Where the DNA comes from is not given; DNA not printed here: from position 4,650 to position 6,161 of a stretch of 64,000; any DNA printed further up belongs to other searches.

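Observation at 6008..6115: Structured leader upstream of tupA that sequesters its SD and start codon (Moco/Tuco-riboswitch-like, copy RS2)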

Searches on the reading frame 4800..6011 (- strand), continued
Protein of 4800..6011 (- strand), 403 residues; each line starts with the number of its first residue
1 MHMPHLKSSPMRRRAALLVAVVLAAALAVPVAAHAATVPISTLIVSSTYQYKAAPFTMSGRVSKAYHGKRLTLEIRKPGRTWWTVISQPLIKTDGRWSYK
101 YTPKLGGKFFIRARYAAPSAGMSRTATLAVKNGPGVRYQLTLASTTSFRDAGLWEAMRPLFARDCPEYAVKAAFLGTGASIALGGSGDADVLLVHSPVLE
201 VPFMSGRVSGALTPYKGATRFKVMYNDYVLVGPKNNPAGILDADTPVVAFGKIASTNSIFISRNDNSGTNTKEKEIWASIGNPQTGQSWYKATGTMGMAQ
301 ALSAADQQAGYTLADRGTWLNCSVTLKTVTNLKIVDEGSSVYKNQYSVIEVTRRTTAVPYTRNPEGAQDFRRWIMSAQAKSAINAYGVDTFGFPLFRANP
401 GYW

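Call 43: search_protein_families(library=pfam, proteins=[L005:3144-3866:+, L009:2254-2895:+], max_evalue=1)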
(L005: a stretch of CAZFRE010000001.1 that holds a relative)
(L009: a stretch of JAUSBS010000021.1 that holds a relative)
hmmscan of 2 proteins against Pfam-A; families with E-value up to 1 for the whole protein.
L005:3144-3866:+ (240 aa): 1 family
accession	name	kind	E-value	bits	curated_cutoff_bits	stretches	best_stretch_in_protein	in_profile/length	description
PF14285.11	DUF4367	-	0.0055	17.6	22.1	1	129-236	4-110/110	Domain of unknown function (DUF4367)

L009:2254-2895:+ (213 aa): 0 families

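Call 46: find_encoding_contigs(protein=P0001, flank=200, max_places=2)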
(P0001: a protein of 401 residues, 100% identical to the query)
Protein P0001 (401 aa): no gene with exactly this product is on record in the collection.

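Call 47: list_cluster_members(proteins=[P0001])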
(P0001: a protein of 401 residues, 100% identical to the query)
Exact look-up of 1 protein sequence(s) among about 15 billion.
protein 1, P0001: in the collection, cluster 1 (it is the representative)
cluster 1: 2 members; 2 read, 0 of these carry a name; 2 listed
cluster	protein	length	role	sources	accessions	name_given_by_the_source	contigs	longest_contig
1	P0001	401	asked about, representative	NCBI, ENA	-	-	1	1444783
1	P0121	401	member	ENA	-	-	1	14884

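Call 59: search_protein_families(library=ncbifam, proteins=[L005:28-1116:+, L005:986-1849:+, L005:1846-2943:+], max_evalue=1e-10)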
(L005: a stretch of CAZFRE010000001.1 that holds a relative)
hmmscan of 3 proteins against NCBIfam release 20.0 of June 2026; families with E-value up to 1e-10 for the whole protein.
L005:28-1116:+ (362 aa): 1 family
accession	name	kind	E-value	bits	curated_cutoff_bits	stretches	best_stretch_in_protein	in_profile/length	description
NF041772.1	tung_bind_TupA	equivalog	1.5e-60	204.8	400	1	107-361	12-263/266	tungstate ABC transporter substrate-binding protein TupA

L005:986-1849:+ (287 aa): 7 families
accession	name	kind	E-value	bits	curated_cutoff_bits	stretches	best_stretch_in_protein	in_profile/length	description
NF038017.1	ABC_perm1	subfamily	5e-64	215.7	100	1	79-262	1-184/184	ABC transporter permease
NF041773.1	tung_perm_TupB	equivalog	2e-42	145.6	320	1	58-276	8-226/230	tungstate ABC transporter permease TupB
TIGR02141.1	modB_ABC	equivalog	1.4e-25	90.1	182.6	1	79-271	3-201/208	molybdate ABC transporter permease subunit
NF006939.0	PRK09421.1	equivalog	3.5e-20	72.4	262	1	72-273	8-216/230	molybdate ABC transporter permease subunit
TIGR00969.1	3a0106s02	subfamily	1.5e-18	67.3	240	1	70-276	57-270/272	sulfate ABC transporter permease subunit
TIGR02140.1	permease_CysW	equivalog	3.4e-16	59.5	329.1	1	49-275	20-255/261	sulfate ABC transporter permease subunit CysW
TIGR01581.1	Mo_ABC_porter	hypoth_equivalog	1e-15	57.8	210.3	1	71-267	18-221/225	ABC transporter permease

L005:1846-2943:+ (365 aa): 167 families (the best 25 are shown)
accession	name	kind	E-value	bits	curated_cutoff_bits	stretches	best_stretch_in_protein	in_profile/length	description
NF040840.2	tungstate_WtpC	equivalog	2.3e-72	244.2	440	1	11-359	6-345/347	tungstate ABC transporter ATP-binding protein WtpC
TIGR01187.1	potA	subfamily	1.8e-64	217.9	355.6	1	38-356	1-320/325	polyamine ABC transporter ATP-binding protein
TIGR03265.1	PhnT2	equivalog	2.7e-64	217.6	457.7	1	7-358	5-349/353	putative 2-aminoethylphosphonate ABC transporter ATP-binding protein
TIGR03258.1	PhnT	equivalog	1.5e-61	208.4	499.15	1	19-328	20-327/359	2-aminoethylphosphonate ABC transport system ATP-binding subunit PhnT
NF006987.0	PRK09452.1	equivalog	1.2e-60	205.2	482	1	7-330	18-339/378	spermidine/putrescine ABC transporter ATP-binding protein PotA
NF043075.1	MMSYN1_0197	equivalog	9.9e-59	199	550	1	11-294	7-286/341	spermidine/putrescine ABC transporter ATP-binding protein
NF008513.0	PRK11432.1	equivalog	2e-57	194.7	496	1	23-332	22-321/351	ferric ABC transporter ATP-binding protein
TIGR02142.1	modC_ABC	equivalog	3.5e-56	191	285.05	1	17-358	8-352/353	molybdenum ABC transporter ATP-binding protein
TIGR00968.1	3a0106s01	subfamily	4e-56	190.2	342.75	1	12-240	6-233/237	sulfate ABC transporter ATP-binding protein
NF008653.0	PRK11650.1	subfamily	6.6e-53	180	432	1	7-339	4-329/357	sn-glycerol-3-phosphate ABC transporter ATP-binding protein UgpC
TIGR01186.1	proV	subfamily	7.5e-51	173.3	326.6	1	25-239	11-231/363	betaine/proline/choline family ABC transporter ATP-binding protein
NF008105.0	PRK10851.1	equivalog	7.1e-48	163.1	502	1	10-252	6-251/362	sulfate/thiosulfate ABC transporter ATP-binding protein CysA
NF008621.0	PRK11607.1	equivalog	8.3e-48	163.1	613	1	14-290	27-306/377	putrescine ABC transporter ATP-binding subunit PotG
NF040933.2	ABC_arch_GlcV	equivalog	1.2e-45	155.9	450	1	11-325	7-324/357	glucose ABC transporter ATP-binding protein GlcV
TIGR03415.1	ABC_choXWV_ATP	equivalog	1.4e-44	152.7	483.75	1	24-239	41-266/382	choline ABC transporter ATP-binding protein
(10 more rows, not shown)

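Call 63: predict_structure(alignment_id=A1)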
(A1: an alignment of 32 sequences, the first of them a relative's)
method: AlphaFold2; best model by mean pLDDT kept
length: 401 residues; sequences in the alignment: 32
mean_pLDDT: 89.7   pTM: 0.81
mean pLDDT of the five models: 89.7, 88.5, 87.2, 86.2, 85.9
residues with pLDDT >= 90: 298; 70-90: 65; 50-70: 31; < 50: 7
segments of 3 or more residues with pLDDT < 50: 1-5
pLDDT, mean of each block of 10 residues (from residue 1): 49 75 59 69 98 97 92 96 94 97 97 73 96 96 87 95 97 93 96 92 95 94 94 97 97 98 86 96 97 91 97 91 94 92 94 64 95 95 92 85 61
secondary structure, 60 per line:
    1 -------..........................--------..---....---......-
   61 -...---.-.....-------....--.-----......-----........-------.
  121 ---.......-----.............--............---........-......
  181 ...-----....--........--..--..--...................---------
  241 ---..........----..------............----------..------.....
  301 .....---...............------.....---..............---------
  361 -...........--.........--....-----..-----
elements in order: H8-33 E47-50 E54-59 E70-74 E82-85 E94-99 E105-112 E124-130 E136-143 H144-148 H151-162 E166-173 H175-183 E189-192 H195-202 E213-231 H244-253 H266-277 H296-305 E309-313 H314-323 E330-334 E341-351 H362-372 H375-383 H386-389

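Call 65: fold_search(model_id=the predicted structure, library=pdb)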
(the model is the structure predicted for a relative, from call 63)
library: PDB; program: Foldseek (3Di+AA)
matches with E <= 10: 1996; with E <= 0.001: 277
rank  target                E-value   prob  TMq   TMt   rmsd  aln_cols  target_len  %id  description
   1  5my5                  1.7e-24  1.00  0.56  0.89   2.4       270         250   33  Tungstate binding protein - TupA - from Desulfovibrio alaskensis G20 (released 2017-08-02)
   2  3muq_A                9.1e-21  1.00  0.33  0.55   8.7       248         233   34  The crystal structure of a conserved functionally unknown protein from Vibrio parahaemolyticus RIMD 2210633 (released 2010-05-12)
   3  3kn3_C                2.4e-19  1.00  0.42  0.64   5.7       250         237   32  Crystal Structure of LysR Substrate Binding Domain (25-263) of Putative Periplasmic Protein from Wolinella succinogene (released 2009-12-01)
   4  3lr1                  2.6e-19  1.00  0.51  0.84   3.2       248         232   34  The crystal structure of the tungstate ABC transporter from Geobacter sulfurreducens (released 2010-03-16)
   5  3kn3_B                3.9e-19  1.00  0.50  0.80   3.3       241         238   32  Crystal Structure of LysR Substrate Binding Domain (25-263) of Putative Periplasmic Protein from Wolinella succinogene (released 2009-12-01)
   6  3kn3_A                5.0e-19  1.00  0.50  0.81   3.4       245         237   32  Crystal Structure of LysR Substrate Binding Domain (25-263) of Putative Periplasmic Protein from Wolinella succinogene (released 2009-12-01)
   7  3cvg_A                3.6e-17  1.00  0.54  0.79   3.2       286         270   24  Crystal structure of a periplasmic putative metal binding protein (released 2008-05-13)
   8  3cvg_D                2.0e-16  1.00  0.55  0.80   2.9       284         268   23  Crystal structure of a periplasmic putative metal binding protein (released 2008-05-13)
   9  6hd8_A                4.8e-12  1.00  0.35  0.32  17.2       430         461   11  Crystal structure of the potassium channel MtTMEM175 in complex with a Nanobody-MBP fusion protein (released 2019-08-28)
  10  3cvg_C                2.5e-11  1.00  0.43  0.80   2.7       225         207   25  Crystal structure of a periplasmic putative metal binding protein (released 2008-05-13)
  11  6swr_A                4.7e-11  1.00  0.35  0.32  17.4       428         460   12  Crystal structure of the lysosomal potassium channel MtTMEM175 T38A mutant soaked with zinc (released 2020-04-15)
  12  5vvh_D                3.1e-09  1.00  0.33  0.54   6.4       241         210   16  Crystal Structure of the Effector Binding Domain of LysR-type Transcriptional Regulator, OccR from Agrobacterium tumef (released 2017-06-21)
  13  5vvh_B                3.8e-09  1.00  0.34  0.55   6.6       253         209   17  Crystal Structure of the Effector Binding Domain of LysR-type Transcriptional Regulator, OccR from Agrobacterium tumef (released 2017-06-21)
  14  9l8j_B                4.3e-09  1.00  0.41  0.64   4.7       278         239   17  Crystal structure of a putative phosphate binding protein from Synechocystis sp. PCC 6803 reveals an evolutionary hots (released 2025-12-31)
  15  7l4s_A                4.6e-09  1.00  0.36  0.63   5.9       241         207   15  Crystal structure of the OxyR regulatory domain of Shewanella oneidensis MR-1, reduced form (released 2022-02-09)
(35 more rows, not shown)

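Call 67: search_solved_structures(query=L005:3144-3866:+, max_evalue=1)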
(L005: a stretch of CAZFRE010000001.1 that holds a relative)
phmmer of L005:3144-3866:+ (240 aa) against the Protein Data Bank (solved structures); distinct sequences matched with E-value up to 1: 0.
